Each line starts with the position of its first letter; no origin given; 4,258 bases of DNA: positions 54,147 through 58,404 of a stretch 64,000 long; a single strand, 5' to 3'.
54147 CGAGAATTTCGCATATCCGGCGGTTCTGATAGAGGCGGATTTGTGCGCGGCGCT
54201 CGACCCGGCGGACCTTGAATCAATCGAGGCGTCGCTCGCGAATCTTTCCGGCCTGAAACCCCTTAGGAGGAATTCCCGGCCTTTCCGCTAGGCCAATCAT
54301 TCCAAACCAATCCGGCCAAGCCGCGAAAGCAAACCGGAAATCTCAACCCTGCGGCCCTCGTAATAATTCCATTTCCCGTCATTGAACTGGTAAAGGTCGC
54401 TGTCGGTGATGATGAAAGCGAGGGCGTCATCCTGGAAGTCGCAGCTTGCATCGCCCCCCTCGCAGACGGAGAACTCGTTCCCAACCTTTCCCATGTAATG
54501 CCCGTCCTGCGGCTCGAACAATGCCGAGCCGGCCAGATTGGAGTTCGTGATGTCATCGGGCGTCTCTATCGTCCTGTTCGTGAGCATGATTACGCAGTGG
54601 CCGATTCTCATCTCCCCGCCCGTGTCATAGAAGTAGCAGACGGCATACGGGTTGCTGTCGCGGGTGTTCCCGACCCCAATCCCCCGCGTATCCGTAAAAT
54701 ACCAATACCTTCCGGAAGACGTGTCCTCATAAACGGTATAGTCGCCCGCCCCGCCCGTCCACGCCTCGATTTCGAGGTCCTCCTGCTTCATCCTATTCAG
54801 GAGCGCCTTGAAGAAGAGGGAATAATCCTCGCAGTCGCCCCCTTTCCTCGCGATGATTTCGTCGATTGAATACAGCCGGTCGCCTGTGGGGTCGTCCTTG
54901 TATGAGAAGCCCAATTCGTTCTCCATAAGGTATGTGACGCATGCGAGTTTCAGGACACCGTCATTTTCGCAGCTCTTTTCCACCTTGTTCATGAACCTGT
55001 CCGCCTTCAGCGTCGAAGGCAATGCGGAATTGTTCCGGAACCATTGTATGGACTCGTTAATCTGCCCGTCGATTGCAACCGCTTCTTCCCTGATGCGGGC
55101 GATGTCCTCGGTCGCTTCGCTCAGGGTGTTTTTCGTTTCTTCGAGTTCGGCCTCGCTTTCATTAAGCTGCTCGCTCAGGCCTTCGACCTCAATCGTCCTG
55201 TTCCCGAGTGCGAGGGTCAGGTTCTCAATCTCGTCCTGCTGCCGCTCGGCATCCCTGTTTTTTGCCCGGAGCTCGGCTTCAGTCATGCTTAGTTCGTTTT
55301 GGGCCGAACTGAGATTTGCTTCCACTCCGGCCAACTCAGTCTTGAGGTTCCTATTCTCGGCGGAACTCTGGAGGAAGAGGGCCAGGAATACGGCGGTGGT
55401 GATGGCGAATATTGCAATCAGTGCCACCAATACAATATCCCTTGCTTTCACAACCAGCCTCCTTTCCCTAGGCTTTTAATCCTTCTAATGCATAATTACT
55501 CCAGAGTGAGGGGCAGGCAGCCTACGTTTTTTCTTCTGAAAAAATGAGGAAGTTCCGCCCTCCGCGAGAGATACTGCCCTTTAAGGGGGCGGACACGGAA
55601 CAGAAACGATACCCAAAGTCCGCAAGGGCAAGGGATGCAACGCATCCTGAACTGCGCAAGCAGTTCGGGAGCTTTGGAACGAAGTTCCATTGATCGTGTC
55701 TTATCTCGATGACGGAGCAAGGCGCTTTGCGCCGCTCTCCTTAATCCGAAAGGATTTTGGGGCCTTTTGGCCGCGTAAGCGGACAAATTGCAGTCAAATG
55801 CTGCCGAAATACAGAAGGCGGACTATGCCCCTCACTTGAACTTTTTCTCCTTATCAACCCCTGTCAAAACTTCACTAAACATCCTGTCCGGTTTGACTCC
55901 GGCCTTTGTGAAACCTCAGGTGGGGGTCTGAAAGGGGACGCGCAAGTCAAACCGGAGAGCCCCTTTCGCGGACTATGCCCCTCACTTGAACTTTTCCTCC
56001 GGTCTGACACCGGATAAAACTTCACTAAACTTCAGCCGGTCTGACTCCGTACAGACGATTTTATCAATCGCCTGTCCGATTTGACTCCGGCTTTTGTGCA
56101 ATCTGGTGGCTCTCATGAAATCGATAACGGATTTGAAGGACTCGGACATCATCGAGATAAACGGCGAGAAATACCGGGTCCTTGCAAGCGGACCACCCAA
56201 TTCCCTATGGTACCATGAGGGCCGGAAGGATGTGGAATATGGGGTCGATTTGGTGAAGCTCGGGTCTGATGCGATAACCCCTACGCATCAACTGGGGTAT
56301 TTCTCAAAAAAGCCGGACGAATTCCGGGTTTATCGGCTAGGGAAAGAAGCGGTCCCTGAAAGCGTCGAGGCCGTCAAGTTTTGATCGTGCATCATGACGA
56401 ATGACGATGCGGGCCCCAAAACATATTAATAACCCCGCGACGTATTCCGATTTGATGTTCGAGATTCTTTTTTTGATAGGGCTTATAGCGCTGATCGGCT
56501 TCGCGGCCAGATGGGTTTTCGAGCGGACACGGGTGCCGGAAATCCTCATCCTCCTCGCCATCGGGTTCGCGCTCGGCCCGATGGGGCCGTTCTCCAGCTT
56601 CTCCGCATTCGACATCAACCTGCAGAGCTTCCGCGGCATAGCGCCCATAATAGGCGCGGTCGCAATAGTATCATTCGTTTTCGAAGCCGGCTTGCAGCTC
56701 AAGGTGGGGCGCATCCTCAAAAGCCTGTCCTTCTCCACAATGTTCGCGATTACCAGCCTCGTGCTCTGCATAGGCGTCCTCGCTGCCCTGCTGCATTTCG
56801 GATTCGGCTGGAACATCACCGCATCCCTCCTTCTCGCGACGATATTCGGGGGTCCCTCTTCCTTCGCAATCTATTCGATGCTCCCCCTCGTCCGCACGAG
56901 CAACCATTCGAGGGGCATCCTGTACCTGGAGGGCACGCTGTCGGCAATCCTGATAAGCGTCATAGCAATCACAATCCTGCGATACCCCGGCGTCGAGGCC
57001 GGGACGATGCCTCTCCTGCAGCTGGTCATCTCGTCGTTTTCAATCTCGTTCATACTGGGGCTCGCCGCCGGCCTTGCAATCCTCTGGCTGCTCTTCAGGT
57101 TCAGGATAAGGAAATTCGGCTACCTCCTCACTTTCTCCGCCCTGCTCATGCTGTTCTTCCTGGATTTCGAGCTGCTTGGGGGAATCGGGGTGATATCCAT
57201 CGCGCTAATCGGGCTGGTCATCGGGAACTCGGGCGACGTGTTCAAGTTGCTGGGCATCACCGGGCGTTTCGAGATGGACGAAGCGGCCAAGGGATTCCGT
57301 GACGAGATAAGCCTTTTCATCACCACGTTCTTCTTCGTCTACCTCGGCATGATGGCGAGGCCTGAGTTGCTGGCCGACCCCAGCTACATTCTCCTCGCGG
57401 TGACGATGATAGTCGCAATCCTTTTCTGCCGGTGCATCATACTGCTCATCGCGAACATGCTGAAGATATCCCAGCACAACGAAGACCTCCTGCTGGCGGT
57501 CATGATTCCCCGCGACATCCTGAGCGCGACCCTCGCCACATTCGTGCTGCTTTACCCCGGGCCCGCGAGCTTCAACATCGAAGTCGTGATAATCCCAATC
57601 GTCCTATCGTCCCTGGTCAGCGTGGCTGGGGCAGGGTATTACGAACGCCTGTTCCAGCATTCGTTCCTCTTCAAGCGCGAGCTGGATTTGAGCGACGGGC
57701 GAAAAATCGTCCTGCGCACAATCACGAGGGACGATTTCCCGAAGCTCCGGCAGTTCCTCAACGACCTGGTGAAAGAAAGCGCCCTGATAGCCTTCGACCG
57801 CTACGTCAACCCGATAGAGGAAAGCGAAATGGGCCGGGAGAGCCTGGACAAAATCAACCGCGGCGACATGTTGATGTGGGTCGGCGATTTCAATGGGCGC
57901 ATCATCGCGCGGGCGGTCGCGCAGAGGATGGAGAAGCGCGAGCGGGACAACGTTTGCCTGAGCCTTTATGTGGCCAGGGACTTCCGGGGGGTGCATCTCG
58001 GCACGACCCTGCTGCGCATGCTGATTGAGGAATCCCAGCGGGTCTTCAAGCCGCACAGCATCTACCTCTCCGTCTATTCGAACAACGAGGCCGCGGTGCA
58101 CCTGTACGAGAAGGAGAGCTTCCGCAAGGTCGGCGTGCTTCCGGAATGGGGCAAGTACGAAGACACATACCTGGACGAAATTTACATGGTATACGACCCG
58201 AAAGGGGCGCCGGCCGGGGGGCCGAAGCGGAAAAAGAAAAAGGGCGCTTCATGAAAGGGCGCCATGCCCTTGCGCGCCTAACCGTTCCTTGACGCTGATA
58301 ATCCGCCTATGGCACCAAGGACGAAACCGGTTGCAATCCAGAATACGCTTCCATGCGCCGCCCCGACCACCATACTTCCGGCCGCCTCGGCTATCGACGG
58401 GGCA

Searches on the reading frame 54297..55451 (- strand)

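Call 80: search_protein_families(library=pfam, proteins=[window:54297-55451:-], max_evalue=0.001)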
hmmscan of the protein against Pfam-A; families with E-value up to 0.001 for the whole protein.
window:54297-55451:- (384 aa): 4 families
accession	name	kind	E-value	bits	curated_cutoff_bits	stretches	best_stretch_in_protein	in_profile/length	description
PF06818.20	Fez1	-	2.9e-05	25.1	34.4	1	28-134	7-113/199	Fez1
PF19220.6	Rod_CreS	-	0.00038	20.1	100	1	25-139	14-121/359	Crescentin, rod domain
PF08391.16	Ly49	-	0.00055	20.9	31.5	0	6-119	9-103/119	Ly49-like protein, N-terminal region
PF09762.14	CCDC93_CC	-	0.00072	19.1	30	1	28-152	93-220/429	CCDC93 coiled-coil domain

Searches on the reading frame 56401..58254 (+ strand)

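Call 61: search_protein_families(library=pfam, proteins=[window:56401-58254:+], max_evalue=0.001)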
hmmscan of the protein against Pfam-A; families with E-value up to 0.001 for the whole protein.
window:56401-58254:+ (617 aa): 6 families
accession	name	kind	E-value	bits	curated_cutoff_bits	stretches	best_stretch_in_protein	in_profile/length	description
PF00999.27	Na_H_Exchanger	-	3.6e-18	66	26.2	1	31-406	5-364/375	Sodium/hydrogen exchanger, transmembrane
PF00583.31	Acetyltransf_1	-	4.3e-11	43.6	20.7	1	475-571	18-113/116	Acetyltransferase (GNAT) family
PF13420.13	Acetyltransf_4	-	5.4e-08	33.4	24.3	1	438-594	1-154/155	Acetyltransferase (GNAT) domain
PF13508.13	Acetyltransf_7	-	4e-07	30.7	27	1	492-575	5-83/84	Acetyltransferase (GNAT) domain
PF13673.13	Acetyltransf_10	-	5e-05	23.7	23.6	1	484-578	25-111/128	Acetyltransferase (GNAT) domain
PF13302.13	Acetyltransf_3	-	0.00017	22.7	25.4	1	436-571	2-134/138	Acetyltransferase (GNAT) domain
